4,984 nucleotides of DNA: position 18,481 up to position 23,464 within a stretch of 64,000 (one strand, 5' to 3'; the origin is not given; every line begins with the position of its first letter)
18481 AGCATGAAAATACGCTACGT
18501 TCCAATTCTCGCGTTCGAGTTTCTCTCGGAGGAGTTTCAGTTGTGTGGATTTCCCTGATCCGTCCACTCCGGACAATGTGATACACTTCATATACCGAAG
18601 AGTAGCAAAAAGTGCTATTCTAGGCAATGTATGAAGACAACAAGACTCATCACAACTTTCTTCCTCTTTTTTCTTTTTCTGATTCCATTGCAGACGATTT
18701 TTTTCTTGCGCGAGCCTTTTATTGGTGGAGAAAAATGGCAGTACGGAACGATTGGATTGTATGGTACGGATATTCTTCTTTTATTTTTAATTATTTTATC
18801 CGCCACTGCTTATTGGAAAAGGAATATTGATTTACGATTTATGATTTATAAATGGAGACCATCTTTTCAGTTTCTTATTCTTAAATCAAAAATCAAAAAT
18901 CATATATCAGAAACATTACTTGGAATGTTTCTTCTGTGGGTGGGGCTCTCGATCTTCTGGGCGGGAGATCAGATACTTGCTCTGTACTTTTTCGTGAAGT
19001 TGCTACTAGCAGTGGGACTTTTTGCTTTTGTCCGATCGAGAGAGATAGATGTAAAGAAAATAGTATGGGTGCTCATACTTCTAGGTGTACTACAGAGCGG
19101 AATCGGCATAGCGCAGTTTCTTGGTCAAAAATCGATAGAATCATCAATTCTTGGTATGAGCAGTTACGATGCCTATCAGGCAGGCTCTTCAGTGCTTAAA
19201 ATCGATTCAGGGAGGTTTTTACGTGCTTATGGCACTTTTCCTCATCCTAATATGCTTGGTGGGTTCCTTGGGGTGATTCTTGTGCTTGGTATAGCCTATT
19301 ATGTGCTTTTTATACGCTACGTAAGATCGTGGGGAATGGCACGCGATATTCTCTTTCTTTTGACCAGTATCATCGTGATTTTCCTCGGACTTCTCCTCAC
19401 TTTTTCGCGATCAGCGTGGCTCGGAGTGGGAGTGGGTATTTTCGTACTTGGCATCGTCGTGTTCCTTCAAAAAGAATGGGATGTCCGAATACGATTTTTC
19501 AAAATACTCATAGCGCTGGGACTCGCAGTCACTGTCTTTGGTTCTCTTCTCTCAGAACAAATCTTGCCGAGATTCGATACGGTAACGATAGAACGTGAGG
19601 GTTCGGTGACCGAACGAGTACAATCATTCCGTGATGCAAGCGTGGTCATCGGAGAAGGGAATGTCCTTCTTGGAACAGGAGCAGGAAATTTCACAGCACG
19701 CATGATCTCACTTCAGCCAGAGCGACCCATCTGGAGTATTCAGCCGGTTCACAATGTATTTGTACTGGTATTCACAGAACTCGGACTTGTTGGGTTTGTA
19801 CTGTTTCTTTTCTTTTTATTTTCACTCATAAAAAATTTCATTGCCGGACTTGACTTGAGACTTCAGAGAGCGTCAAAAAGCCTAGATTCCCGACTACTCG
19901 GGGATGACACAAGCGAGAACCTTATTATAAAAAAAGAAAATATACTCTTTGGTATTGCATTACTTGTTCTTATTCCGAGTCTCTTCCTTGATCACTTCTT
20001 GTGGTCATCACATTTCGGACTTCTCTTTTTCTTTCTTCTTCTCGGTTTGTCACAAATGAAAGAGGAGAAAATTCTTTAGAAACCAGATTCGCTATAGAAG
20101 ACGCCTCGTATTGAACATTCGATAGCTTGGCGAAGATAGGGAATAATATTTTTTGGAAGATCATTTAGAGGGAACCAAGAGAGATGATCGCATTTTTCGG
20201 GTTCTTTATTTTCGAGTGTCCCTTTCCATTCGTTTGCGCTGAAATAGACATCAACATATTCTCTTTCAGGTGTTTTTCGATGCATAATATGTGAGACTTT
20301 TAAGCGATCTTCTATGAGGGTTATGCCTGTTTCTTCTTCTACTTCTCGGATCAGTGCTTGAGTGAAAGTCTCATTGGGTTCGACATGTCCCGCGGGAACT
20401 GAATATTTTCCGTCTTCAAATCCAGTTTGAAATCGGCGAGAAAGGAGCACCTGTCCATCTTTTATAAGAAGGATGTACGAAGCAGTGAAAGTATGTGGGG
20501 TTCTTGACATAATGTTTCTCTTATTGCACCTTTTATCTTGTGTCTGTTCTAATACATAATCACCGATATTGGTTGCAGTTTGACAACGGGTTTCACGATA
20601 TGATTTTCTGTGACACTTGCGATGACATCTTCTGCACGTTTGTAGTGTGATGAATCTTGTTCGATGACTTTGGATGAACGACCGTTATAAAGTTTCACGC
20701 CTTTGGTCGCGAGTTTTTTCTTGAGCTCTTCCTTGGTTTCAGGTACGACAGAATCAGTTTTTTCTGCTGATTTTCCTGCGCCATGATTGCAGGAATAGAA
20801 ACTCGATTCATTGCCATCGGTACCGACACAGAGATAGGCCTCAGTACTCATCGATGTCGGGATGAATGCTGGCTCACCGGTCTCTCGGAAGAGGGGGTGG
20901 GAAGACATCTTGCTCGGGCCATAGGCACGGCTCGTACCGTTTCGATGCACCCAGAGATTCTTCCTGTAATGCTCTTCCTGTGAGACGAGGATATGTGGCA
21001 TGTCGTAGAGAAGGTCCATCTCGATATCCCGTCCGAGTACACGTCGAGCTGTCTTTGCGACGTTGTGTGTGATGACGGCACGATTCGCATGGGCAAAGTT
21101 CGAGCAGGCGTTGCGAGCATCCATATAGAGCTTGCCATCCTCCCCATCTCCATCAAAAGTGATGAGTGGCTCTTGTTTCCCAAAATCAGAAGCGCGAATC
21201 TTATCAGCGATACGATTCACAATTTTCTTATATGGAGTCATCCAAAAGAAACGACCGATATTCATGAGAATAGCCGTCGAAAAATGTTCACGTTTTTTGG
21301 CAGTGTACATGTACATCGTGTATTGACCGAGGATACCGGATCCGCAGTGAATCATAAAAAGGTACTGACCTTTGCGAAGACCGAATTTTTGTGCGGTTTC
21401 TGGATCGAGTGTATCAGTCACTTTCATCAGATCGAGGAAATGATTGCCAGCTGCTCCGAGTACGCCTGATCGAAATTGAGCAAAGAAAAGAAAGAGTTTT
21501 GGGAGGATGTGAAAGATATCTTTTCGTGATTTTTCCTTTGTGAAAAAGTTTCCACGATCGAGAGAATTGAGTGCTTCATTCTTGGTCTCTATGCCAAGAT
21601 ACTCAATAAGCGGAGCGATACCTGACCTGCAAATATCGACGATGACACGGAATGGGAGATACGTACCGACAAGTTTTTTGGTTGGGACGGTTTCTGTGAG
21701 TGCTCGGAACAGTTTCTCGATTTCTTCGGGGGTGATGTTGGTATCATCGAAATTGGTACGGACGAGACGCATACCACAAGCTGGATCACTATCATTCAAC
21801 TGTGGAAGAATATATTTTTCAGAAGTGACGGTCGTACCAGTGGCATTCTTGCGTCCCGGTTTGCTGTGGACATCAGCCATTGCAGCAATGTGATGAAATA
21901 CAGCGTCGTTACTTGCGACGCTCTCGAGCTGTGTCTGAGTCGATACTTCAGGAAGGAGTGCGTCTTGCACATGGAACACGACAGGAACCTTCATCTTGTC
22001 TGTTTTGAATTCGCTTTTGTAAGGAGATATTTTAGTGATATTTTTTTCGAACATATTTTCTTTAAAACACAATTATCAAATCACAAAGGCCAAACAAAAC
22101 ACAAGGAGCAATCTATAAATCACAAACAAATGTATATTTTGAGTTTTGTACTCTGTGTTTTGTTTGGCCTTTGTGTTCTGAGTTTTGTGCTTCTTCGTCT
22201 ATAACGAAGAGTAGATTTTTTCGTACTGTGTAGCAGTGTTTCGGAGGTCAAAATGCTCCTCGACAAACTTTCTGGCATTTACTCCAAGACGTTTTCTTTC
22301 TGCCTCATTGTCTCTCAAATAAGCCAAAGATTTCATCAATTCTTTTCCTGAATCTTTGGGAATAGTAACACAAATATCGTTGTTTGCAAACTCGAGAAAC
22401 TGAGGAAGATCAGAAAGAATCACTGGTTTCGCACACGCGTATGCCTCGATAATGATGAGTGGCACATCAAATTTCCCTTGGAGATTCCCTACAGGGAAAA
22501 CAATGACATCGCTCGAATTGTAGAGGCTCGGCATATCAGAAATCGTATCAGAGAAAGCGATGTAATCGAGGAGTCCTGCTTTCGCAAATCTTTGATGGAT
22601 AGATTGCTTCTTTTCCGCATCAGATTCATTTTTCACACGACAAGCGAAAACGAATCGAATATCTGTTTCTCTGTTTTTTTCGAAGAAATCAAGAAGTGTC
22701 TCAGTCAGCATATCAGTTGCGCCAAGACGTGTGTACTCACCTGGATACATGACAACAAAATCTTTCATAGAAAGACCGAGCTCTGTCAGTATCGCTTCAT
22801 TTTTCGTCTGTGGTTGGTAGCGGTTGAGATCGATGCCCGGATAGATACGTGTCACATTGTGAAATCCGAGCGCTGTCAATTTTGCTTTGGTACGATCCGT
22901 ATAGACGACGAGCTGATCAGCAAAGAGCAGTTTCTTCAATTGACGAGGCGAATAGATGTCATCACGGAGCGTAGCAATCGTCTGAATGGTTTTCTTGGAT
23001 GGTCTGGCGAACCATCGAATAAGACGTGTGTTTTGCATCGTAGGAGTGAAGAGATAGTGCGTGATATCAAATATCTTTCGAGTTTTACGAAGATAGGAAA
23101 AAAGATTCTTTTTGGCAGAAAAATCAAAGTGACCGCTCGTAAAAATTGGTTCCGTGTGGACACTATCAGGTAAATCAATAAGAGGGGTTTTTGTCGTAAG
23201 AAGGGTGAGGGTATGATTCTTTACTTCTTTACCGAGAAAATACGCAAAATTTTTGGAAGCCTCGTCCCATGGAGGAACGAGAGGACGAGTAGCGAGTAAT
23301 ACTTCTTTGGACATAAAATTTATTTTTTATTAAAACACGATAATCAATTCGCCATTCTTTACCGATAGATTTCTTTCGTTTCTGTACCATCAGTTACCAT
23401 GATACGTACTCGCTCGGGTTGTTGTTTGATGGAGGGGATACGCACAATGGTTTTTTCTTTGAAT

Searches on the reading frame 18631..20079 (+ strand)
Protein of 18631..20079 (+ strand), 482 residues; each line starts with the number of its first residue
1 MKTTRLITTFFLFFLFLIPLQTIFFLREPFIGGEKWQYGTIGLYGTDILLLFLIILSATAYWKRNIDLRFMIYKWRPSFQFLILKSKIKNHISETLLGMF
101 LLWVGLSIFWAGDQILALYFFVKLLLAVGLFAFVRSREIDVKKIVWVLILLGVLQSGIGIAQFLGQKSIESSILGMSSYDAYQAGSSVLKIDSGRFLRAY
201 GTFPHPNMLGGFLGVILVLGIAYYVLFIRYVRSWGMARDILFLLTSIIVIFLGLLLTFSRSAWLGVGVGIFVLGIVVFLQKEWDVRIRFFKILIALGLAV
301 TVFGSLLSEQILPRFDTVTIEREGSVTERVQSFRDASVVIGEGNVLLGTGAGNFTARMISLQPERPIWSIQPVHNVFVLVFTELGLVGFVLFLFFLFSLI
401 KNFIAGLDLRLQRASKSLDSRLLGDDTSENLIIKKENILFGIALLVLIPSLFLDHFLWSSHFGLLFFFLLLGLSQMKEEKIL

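Call 66: search_protein_families(library=pfam, proteins=[window:18631-20079:+], max_evalue=0.00001)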
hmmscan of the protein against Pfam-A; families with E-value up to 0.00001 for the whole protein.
window:18631-20079:+ (482 aa): 1 family
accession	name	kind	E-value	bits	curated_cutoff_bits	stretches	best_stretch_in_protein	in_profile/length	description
PF04932.20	Wzy_C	-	2.6e-17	63.4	31.7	1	247-393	3-149/149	O-Antigen ligase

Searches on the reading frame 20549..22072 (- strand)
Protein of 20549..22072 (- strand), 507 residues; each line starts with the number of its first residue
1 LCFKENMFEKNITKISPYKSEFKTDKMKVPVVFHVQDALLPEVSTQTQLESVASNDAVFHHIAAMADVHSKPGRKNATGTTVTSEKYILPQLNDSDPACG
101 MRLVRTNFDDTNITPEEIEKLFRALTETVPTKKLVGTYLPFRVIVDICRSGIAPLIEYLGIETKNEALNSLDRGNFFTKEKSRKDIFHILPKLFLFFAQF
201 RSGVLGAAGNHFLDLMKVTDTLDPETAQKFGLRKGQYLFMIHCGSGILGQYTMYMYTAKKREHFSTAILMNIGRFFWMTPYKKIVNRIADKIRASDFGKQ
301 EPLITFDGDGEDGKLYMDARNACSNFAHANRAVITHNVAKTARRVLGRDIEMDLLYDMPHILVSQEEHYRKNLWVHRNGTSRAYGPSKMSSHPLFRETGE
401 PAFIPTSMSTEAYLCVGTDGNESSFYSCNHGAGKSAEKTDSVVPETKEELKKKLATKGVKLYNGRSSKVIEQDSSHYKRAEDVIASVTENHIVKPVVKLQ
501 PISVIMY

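Call 66: search_protein_families(library=pfam, proteins=[window:20549-22072:-], max_evalue=0.00001)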
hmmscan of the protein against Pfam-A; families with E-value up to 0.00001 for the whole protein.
window:20549-22072:- (507 aa): 1 family
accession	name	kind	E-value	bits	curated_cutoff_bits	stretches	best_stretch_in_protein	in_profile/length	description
PF01139.22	RtcB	-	6.4e-72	243.5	27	1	48-505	1-424/426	tRNA-splicing ligase RtcB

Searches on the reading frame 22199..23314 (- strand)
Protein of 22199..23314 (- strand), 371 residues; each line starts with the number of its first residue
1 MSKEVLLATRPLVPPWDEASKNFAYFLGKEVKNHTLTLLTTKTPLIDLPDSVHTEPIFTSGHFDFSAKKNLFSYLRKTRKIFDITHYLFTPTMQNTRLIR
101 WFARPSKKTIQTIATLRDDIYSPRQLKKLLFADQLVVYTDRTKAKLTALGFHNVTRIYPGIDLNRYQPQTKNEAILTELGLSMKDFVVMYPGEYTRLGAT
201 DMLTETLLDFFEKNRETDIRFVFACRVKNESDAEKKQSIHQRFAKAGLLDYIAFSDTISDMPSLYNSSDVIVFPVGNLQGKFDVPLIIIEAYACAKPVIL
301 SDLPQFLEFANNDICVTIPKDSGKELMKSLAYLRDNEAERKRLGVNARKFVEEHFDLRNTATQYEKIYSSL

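Call 66: search_protein_families(library=pfam, proteins=[window:22199-23314:-], max_evalue=0.00001)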
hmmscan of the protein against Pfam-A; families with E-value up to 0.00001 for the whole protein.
window:22199-23314:- (371 aa): 3 families
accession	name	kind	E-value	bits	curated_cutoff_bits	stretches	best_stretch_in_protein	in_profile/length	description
PF00534.26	Glycos_transf_1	-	1.1e-11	45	26.4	1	206-349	32-171/172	Glycosyl transferases group 1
PF13692.12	Glyco_trans_1_4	-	3.7e-11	43.9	27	1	188-333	4-139/142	Glycosyl transferases group 1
PF13524.12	Glyco_trans_1_2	-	5.4e-09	36.6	25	1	259-365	38-143/144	Glycosyl transferase-like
